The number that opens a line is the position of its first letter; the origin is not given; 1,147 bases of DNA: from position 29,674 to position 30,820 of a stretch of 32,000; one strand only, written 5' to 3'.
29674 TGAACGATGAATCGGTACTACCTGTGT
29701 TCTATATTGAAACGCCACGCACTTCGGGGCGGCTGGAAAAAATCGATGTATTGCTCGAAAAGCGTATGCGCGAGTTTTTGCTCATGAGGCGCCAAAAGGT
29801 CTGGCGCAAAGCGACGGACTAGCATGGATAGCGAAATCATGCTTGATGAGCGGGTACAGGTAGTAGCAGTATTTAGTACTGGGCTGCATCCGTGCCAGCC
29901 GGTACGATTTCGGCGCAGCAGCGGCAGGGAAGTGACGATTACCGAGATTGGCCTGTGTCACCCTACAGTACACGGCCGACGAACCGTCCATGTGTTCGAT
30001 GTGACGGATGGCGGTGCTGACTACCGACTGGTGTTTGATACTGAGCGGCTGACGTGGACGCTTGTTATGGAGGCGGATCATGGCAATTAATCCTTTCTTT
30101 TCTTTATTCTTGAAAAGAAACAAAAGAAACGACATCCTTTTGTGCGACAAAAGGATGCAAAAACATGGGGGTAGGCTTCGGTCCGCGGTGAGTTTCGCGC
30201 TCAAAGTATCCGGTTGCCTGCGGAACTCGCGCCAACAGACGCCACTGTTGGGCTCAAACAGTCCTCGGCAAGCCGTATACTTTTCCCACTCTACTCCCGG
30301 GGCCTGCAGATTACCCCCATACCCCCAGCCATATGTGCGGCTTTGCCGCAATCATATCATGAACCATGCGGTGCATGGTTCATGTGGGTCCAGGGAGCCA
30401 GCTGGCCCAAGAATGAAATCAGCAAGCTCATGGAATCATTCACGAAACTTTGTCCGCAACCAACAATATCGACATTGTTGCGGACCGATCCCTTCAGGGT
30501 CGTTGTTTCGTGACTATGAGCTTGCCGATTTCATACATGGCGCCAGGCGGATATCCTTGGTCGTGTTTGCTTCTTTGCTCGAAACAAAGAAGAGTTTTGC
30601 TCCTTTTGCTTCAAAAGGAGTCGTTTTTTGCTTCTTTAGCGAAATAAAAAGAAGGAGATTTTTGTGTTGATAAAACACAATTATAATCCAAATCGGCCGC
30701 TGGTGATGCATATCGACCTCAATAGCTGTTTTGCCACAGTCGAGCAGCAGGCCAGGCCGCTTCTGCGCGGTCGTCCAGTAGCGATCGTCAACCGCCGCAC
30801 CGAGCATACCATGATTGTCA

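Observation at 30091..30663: About 570 nt of stop-free, hairpin-dense, apparently non-coding sequence wedged directly in front of a Y-family DNA polymerase gene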

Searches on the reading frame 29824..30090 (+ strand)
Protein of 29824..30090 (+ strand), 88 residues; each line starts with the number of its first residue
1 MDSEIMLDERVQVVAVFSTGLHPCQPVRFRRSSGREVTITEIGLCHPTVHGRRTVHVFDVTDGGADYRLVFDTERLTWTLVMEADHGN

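Call 10: search_protein_families(library=pfam, proteins=[window:29824-30090:+], max_evalue=0.1)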
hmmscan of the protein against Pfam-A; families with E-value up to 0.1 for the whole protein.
window:29824-30090:+ (88 aa): 0 families

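Call 12: find_homologous_proteins(query=window:29824-30090:+, max_evalue=0.001)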
Query window:29824-30090:+ (88 aa): 200 proteins with E <= 0.001 among 200 candidates; the best 120 are listed.
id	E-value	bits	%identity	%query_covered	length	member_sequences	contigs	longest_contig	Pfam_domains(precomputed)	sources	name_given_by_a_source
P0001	4.8e-51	188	95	100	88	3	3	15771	-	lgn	-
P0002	6.8e-43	162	84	99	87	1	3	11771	-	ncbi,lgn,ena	-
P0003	9.9e-38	145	78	99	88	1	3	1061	-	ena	-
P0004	1.1e-37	145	73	98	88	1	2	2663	-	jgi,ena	-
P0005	2.1e-37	144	76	99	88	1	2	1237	-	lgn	-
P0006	2.2e-37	144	73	98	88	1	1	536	-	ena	-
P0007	3.0e-37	144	74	98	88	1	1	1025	-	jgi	jgi:hypothetical protein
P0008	4.3e-37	143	76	98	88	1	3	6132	-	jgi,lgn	jgi:hypothetical protein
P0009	4.5e-37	143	76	99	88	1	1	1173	-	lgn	-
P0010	4.8e-37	143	72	99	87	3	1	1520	-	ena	-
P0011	5.7e-37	143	74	99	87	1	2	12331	-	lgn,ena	-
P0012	5.8e-37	143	72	98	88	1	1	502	-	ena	-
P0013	8.3e-37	142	72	98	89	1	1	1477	-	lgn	-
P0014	9.3e-37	142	71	99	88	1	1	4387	-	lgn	-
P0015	1.1e-36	142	73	98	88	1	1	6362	-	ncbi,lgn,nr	ncbi:MAG: hypothetical protein JWO61_328 [Candidatus Saccharibacteria bacterium]|nr:hypothetical pro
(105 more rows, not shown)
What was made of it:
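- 29824..30090 (+): 88-aa gene, the conserved upstream partner of the polymerase gene. Its last codons (E-A-D-H) contain the Shine-Dalgarno GGAGG (30069-30073) for the next cistron. More than 200 homologues at 66-95% identity (call 12).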

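Call 15: find_related_loci(query=A1, collection=genome_contigs, flank=4000)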
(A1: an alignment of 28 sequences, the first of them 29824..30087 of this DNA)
Query A1 (88 aa) in genome_contigs; peptide patterns used: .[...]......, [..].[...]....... (x = any residue, [..] = any of these).
330 stretches matched a pattern; 276 encode a relative of the query (tblastn E <= 1e-3); the best 80 are kept; 80 distinct loci.
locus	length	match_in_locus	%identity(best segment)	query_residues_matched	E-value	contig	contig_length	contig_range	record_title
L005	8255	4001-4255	75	1-85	2e-42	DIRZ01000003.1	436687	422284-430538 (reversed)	MAG TPA_asm: Candidatus Saccharibacteria bacterium UBA6223 UBA6223_contig_13451, whole genome shotgun sequence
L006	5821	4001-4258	72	1-86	4e-41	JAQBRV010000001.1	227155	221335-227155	MAG: Candidatus Saccharibacteria bacterium isolate RYN_410 scaffold_1563544, whole genome shotgun sequence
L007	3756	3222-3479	73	1-86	7e-41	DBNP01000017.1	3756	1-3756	MAG TPA_asm: Candidatus Saccharibacteria bacterium UBA669 UBA669_contig_13518, whole genome shotgun sequence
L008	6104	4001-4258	71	1-86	2e-40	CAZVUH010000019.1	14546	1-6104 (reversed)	MAG TPA_asm: uncultured Candidatus Saccharibacteria bacterium isolate SRP193066_co1_97 genome assembly, contig: NODE_387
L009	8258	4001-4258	71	1-86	3e-40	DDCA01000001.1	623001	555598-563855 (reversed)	MAG TPA_asm: Candidatus Saccharibacteria bacterium UBA2018 UBA2018_contig_28, whole genome shotgun sequence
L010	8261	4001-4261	71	1-87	2e-40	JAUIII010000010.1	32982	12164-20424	MAG: bacterium isolate Co_bin.251 NODE_8183_length_32982_cov_2.097185, whole genome shotgun sequence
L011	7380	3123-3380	73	1-86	1e-40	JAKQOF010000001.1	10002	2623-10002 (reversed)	MAG: bacterium isolate USDV_metabat.80_sub k141_1714126, whole genome shotgun sequence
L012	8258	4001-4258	71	1-86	4e-40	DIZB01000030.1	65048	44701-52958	MAG TPA_asm: Candidatus Saccharibacteria bacterium UBA6039 UBA6039_contig_2285, whole genome shotgun sequence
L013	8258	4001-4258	67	1-86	2e-40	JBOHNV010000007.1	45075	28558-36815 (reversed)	MAG: Candidatus Microsaccharimonas sp. isolate SD8049_metabat2.bin.6 NODE_15_length_45075_cov_1.261257, whole genome sho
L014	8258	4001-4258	71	1-86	5e-40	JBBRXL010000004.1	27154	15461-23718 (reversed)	MAG: Candidatus Saccharimonadales bacterium isolate La4_metabat2.197 La4_metabat2.197_K_2886200_L_27154_cov_15.0746, who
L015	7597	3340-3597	70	1-86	4e-40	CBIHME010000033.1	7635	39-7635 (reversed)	MAG TPA_asm: uncultured bacterium isolate SRR17255032_binner12_Refined_22 genome assembly, contig: ERZ27337163.1713, who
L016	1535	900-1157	73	1-86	1e-40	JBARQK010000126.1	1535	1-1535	MAG: Candidatus Saccharimonadaceae bacterium isolate MFD13448_ilm_asm_bin4 k127_48686, whole genome shotgun sequence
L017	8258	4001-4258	71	1-86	4e-40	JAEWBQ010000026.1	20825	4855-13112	MAG: Candidatus Parcubacteria bacterium isolate OH_PBB_257 k127_1129274, whole genome shotgun sequence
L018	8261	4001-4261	74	1-87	1e-39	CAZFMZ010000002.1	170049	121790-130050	MAG TPA_asm: uncultured Candidatus Saccharibacteria bacterium isolate SRP118108_co1_39 genome assembly, contig: NODE_16_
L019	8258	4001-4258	70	1-86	2e-39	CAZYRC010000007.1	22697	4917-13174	MAG TPA_asm: uncultured Candidatus Saccharibacteria bacterium isolate SRP170004_co1_166 genome assembly, contig: NODE_34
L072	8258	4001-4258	67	1-86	4e-37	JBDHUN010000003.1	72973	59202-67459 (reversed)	MAG: Candidatus Saccharimonas sp. isolate AS-MESO-3CA.158 NODE_1384_length_72973_cov_8.447226, whole genome shotgun sequ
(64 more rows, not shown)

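Call 27: find_homologous_proteins(query=L072:4257-4889:+, max_evalue=0.01)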
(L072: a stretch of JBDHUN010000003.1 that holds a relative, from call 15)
Query L072:4257-4889:+ (211 aa): 1 proteins with E <= 0.01 among 70 candidates.
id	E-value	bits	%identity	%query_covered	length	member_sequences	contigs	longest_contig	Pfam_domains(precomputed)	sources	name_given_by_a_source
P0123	1.4e-135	467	100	100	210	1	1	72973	-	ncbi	-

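Call 35: find_encoding_contigs(protein=P0002, flank=4000, max_places=3)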
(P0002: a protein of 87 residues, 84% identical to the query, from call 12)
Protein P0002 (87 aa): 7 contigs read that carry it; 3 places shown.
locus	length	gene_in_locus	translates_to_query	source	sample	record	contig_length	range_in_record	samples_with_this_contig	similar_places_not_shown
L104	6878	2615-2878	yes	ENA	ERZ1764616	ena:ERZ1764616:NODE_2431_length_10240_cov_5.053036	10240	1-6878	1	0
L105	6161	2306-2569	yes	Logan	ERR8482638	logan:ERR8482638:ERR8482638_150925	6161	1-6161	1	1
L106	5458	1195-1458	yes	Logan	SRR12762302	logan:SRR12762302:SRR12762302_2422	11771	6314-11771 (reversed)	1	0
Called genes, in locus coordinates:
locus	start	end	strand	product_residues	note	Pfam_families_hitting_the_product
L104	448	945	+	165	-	-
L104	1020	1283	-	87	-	-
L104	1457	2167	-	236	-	-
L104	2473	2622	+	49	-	-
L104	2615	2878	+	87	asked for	-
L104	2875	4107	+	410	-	PF00817:IMS, PF11799:IMS_C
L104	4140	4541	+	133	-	PF00581:Rhodanese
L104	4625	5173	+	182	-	-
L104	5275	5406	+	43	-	-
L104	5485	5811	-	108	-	-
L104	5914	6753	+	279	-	PF01171:ATP_bind_3, PF01507:PAPS_reduct (weak)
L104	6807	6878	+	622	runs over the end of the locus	PF06480:FtsH_ext (faint), PF00004:AAA, PF07728:AAA_5 (faint), PF20720:nSTAND3 (faint), PF17862:AAA_lid_3, PF01434:Peptidase_M41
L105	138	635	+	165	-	-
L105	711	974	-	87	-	-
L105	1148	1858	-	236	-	-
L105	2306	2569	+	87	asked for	-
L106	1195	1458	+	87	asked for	-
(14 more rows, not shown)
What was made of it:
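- The sister lineage L104-106 is empty, with an ATGA overlap (call 35).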

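Call 36: find_encoding_contigs(protein=P0001, flank=4000, max_places=3)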
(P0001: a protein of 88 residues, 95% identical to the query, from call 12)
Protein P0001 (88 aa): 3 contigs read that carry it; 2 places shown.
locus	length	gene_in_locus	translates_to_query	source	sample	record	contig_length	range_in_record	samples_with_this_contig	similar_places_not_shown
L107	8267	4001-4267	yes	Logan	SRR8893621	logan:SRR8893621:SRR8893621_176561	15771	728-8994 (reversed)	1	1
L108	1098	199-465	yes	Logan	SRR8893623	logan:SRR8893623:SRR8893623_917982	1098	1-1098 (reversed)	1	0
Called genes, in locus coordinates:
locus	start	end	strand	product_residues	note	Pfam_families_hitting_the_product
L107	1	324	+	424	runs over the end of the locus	-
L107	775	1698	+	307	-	-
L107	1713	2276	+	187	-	PF01725:Ham1p_like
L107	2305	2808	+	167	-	-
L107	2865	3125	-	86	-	-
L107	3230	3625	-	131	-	PF24585:YunG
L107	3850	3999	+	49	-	-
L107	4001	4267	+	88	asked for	-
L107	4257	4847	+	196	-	-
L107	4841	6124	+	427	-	PF00817:IMS, PF11799:IMS_C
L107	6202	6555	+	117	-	PF00581:Rhodanese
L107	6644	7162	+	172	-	-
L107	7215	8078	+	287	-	PF01171:ATP_bind_3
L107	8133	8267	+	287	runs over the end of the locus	?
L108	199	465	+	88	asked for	-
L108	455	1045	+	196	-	-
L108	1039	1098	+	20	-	?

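Call 46: find_related_loci(query=A1, collection=metagenome_contigs, flank=3000)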
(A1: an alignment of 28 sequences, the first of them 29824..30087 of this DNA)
Query A1 (88 aa) in metagenome_contigs; peptide patterns used: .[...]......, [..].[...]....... (x = any residue, [..] = any of these).
506 stretches matched a pattern; 426 encode a relative of the query (tblastn E <= 1e-3); the best 80 are kept; 80 distinct loci.
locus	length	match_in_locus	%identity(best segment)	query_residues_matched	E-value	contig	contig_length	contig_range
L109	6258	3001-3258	71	1-86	1e-41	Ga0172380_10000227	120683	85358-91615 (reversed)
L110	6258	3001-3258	73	1-86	2e-41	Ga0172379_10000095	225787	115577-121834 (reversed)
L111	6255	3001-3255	74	1-85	3e-41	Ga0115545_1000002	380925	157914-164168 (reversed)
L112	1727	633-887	69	1-85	1e-41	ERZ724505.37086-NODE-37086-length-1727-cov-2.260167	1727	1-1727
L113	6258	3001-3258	71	1-86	4e-41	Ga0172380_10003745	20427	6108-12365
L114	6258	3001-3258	71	1-86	3e-41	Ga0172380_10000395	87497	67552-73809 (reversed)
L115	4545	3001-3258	69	1-86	7e-41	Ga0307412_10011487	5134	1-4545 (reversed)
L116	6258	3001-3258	71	1-86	2e-40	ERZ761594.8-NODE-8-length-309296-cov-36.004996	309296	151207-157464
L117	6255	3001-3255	72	1-85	2e-40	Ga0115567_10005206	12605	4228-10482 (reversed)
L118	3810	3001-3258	73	1-86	9e-41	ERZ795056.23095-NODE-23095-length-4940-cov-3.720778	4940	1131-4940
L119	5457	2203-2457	73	1-85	2e-40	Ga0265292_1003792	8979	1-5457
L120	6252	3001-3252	73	3-86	2e-40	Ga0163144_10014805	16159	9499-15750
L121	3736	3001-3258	73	1-86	9e-41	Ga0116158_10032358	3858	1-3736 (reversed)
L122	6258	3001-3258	67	1-86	4e-40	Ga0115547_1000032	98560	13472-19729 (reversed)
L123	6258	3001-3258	69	1-86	4e-40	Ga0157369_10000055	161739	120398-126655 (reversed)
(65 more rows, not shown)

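Call 67: search_solved_structures(query=A1, max_evalue=1)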
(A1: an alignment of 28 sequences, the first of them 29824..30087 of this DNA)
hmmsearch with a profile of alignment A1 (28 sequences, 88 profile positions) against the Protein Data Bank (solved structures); distinct sequences matched with E-value up to 1: 0.

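Call 68: search_protein_families(library=ncbifam, proteins=[window:29824-30090:+], max_evalue=0.01)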
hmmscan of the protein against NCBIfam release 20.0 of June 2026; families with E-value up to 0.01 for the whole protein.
window:29824-30090:+ (88 aa): 0 families

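Call 73: predict_structure(alignment_id=A1)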
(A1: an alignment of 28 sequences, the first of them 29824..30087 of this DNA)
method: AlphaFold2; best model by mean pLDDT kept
length: 88 residues; sequences in the alignment: 28
mean_pLDDT: 74.0   pTM: 0.62
mean pLDDT of the five models: 74.0, 60.6, 60.1, 57.2, 55.9
residues with pLDDT >= 90: 0; 70-90: 61; 50-70: 24; < 50: 3
segments of 3 or more residues with pLDDT < 50: none
pLDDT, mean of each block of 10 residues (from residue 1): 65 73 74 81 59 74 82 82 76
secondary structure, 60 per line:
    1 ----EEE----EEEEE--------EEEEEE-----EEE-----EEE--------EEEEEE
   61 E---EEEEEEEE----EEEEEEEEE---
elements in order: E5-7 E12-16 E25-30 E36-38 E44-46 E55-61 E65-72 E77-85

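Call 77: fold_search(model_id=the predicted structure, library=pdb)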
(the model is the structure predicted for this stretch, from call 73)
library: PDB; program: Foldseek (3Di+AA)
matches with E <= 10: 614; with E <= 0.001: 0
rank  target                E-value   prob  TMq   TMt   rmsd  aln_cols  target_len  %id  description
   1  4ors_B                3.8e-01  0.28  0.30  0.18  13.6        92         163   12  Three-dimensional structure of the C65A mutant of Human lipocalin-type Prostaglandin D Synthase apo-form (released 2014-08-06)
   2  9lto_B                4.0e-01  0.30  0.33  0.07  11.3        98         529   15  Cryo-EM structure of DDB1-DDA1-DET1-Ube2e2 complex (released 2026-01-28)
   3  8z75_A                4.5e-01  0.33  0.31  0.09  11.8        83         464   17  The structure of non-activated thiocyanate dehydrogenase from Pelomicrobium methylotrophicum (pmTcDH) (released 2024-05-08)
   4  8q9y_B                4.5e-01  0.33  0.33  0.09  13.8        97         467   16  The structure of thiocyanate dehydrogenase from Pelomicrobium methylotrophicum in complex with inhibitor thiourea at 1 (released 2023-09-13)
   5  6vbu_5                4.5e-01  0.12  0.27  0.10  15.8       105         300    8  Structure of the bovine BBSome complex (released 2020-01-29)
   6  9hmu_A                5.5e-01  0.75  0.32  0.15   3.8        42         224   17  DUF4465 domain containing protein in complex with vitamin B12. (released 2025-01-15)
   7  8q9x_B                5.5e-01  0.30  0.33  0.09  13.8        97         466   16  The structure of thiocyanate dehydrogenase from Pelomicrobium methylotrophicum with molecular oxygen at 1.05 A resolut (released 2023-09-13)
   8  8yu6_B                5.8e-01  0.28  0.31  0.09  11.6        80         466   16  The structure of thiocyanate dehydrogenase mutant with the H447Q substitution from Pelomicrobium methylotrophicum (pmT (released 2024-04-24)
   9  8yu5_B                6.2e-01  0.28  0.31  0.09  11.6        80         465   16  The structure of non-activated thiocyanate dehydrogenase mutant with the H447Q substitution from Pelomicrobium methylo (released 2024-04-24)
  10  7dze_A                6.2e-01  0.15  0.27  0.19  14.8        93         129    6  Fabp ground state captured by XFELs (released 2022-07-27)
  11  8z75_B                6.5e-01  0.25  0.31  0.09  11.6        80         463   16  The structure of non-activated thiocyanate dehydrogenase from Pelomicrobium methylotrophicum (pmTcDH) (released 2024-05-08)
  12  6sji_A                6.9e-01  0.23  0.30  0.09  11.9        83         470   16  The structure of thiocyanate dehydrogenase from Thioalkalivibrio paradoxus mutant with His 482 replaced by Gln (released 2019-09-18)
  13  8yu5_A                7.6e-01  0.23  0.31  0.09  11.6        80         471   16  The structure of non-activated thiocyanate dehydrogenase mutant with the H447Q substitution from Pelomicrobium methylo (released 2024-04-24)
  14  8qfu_A                8.1e-01  0.18  0.30  0.22   8.2        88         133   12  Diels-Alderase AbyU mutant - Y76F (released 2024-09-18)
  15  5oex_A                8.1e-01  0.18  0.28  0.09  12.1        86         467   15  Complex with iodine ion for thiocyanate dehydrogenase from Thioalkalivibrio paradoxus (released 2018-08-01)
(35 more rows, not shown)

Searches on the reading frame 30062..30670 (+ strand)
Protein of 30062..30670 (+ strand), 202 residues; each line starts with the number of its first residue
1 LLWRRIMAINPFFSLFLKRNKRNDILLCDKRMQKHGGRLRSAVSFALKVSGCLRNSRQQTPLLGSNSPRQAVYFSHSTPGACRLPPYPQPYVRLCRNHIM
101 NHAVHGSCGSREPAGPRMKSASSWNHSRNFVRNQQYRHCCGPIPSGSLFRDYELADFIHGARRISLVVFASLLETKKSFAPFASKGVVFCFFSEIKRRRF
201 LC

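Call 10: search_protein_families(library=pfam, proteins=[window:30062-30670:+], max_evalue=0.1)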
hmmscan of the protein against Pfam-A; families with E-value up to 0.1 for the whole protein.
window:30062-30670:+ (202 aa): 0 families

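Call 26: find_homologous_proteins(query=window:30080-30667:+, max_evalue=0.01)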
Query window:30080-30667:+ (196 aa): 2 proteins with E <= 0.01 among 81 candidates.
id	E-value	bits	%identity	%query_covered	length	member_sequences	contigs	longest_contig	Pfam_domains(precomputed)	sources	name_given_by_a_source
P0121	2.5e-130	450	100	100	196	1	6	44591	-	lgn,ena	-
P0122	1.4e-122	425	86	100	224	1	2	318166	-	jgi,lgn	jgi:hypothetical protein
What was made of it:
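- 30080..30670 (+): Bridging ORF (196 aa). Its ATG sits at the ancestral polymerase start position and overlaps the 88-aa stop by 11 nt. Its TGA overlaps the polymerase GTG by 7 nt. It is an orphan sequence and is read here as a translational relay rather than a functional protein. Only itself and an 86%-identical strain variant among 5.8 billion clusters (call 26).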

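Call 28: find_encoding_contigs(protein=P0122, flank=6000, max_places=4)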
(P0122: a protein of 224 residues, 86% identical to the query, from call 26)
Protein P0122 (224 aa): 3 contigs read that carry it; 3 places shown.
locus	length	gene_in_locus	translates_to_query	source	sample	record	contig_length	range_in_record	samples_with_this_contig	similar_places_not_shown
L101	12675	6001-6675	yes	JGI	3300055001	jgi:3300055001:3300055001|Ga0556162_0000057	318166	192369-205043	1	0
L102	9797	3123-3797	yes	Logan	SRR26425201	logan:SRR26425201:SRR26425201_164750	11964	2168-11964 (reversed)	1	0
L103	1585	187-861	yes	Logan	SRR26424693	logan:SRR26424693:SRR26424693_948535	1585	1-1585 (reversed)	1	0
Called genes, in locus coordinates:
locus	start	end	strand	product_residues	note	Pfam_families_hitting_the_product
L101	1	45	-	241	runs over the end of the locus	-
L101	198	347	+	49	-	-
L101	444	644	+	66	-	-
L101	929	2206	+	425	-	-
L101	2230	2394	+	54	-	-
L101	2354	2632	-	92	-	-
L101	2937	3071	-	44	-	-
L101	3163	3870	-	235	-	-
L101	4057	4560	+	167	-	-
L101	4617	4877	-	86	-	-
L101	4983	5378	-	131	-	PF24585:YunG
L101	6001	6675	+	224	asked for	-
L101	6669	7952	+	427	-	PF00817:IMS, PF11799:IMS_C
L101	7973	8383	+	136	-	PF00581:Rhodanese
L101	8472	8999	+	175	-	-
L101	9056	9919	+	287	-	PF01171:ATP_bind_3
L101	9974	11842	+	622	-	PF06480:FtsH_ext (faint), PF06068:TIP49 (faint), PF00004:AAA, PF07728:AAA_5 (weak), PF20720:nSTAND3 (faint), PF17862:AAA_lid_3, PF01434:Peptidase_M41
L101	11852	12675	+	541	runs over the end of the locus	PF03023:MurJ, PF01554:MatE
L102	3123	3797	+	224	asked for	-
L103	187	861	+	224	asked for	-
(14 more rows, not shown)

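Call 68: search_protein_families(library=ncbifam, proteins=[window:30080-30670:+], max_evalue=0.01)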
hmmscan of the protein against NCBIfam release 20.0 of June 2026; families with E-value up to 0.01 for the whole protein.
window:30080-30670:+ (196 aa): 0 families
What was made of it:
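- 30080..30670 (+): No Pfam or NCBIfam match (calls 10, 68).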

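Call 85: search_protein_representatives(protein=P0121)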
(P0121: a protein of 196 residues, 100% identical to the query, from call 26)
Query: 196 residues. Proteins with E-value up to 0.001 (for the whole library): 1; up to 1e-10: 1; up to 1e-30: 1. The best 1 are listed.
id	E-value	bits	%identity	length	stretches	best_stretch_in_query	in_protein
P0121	8.1e-131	450.3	100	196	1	1-196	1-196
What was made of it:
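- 30080..30670 (+): Only itself among 1.84 billion representatives by phmmer (call 85).
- Orphan peptide: calls 26, 27, 85. No homologue in 5.8 billion clusters or 1.84 billion representatives apart from the same species group (calls 26, 85).
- Tried and rejected: Protein route to find more copies through the mis-called ORFs: only the same species group (calls 26, 27, 85).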
